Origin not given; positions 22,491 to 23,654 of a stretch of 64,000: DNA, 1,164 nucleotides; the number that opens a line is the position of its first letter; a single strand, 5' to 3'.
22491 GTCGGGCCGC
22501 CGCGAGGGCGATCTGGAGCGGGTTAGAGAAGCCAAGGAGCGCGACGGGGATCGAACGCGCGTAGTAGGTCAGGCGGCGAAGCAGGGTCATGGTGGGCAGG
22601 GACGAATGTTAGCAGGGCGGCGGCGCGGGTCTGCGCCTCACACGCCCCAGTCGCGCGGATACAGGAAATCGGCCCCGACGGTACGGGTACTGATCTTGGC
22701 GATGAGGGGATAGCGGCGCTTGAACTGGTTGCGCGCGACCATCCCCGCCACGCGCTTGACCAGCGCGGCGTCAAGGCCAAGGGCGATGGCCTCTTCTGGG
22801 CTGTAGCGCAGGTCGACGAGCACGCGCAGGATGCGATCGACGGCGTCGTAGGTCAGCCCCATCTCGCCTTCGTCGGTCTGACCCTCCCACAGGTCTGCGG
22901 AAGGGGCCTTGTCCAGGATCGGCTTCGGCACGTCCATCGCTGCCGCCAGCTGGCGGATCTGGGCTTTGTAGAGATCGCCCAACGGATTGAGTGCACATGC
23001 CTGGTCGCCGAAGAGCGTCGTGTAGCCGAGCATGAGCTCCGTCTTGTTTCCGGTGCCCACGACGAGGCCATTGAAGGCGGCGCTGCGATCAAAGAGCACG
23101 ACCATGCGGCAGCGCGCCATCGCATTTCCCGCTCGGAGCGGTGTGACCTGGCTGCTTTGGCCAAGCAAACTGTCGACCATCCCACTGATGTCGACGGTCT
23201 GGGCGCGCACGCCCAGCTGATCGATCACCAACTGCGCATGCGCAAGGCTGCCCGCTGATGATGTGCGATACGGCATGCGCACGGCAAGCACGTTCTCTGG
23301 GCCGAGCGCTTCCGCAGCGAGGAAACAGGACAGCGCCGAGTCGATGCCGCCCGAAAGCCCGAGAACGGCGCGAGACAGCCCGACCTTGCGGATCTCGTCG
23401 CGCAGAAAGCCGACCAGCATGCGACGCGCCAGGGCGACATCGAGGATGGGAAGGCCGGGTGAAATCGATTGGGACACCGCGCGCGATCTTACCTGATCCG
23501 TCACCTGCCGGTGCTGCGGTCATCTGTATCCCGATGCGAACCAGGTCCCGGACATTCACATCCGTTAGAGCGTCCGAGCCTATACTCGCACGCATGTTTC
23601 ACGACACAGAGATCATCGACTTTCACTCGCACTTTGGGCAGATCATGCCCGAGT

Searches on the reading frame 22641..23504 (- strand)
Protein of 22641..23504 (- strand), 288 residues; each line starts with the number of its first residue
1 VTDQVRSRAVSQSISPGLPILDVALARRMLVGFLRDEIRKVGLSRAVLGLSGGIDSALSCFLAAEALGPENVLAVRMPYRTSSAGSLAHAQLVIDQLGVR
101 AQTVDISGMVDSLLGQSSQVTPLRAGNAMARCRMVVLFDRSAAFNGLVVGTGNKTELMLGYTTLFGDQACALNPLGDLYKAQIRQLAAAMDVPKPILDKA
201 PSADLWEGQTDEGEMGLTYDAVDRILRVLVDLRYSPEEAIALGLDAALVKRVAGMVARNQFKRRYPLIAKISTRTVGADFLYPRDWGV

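Call 42: search_protein_families(library=ncbifam, max_evalue=1e-8, proteins=[window:22641-23504:-])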
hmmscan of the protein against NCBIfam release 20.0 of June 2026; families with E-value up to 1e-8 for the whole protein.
window:22641-23504:- (288 aa): 7 families
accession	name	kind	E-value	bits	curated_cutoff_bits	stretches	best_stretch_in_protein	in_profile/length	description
NF010587.0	PRK13980.1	equivalog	1.3e-95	319.6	255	1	21-275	9-264/267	NAD+ synthase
TIGR00552.1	nadE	equivalog_domain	1.1e-69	234.4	63.65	1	30-270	9-243/251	NAD(+) synthase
NF010588.0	PRK13981.1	equivalog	1.7e-60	205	479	1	29-283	271-537/546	NAD+ synthase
NF002048.0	PRK00876.1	subfamily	3e-38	131.4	313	2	125-261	173-311/330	NAD(+) synthase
NF001979.1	PRK00768.1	equivalog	5.8e-34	117.8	250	1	28-226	22-236/266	NAD(+) synthase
NF002730.0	PRK02628.1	equivalog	3.3e-18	65.2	473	1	34-188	350-517/677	NAD(+) synthase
TIGR00268.2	TIGR00268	equivalog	1.6e-09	37.5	150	0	43-109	13-79/259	ATP-dependent sacrificial sulfur transferase LarE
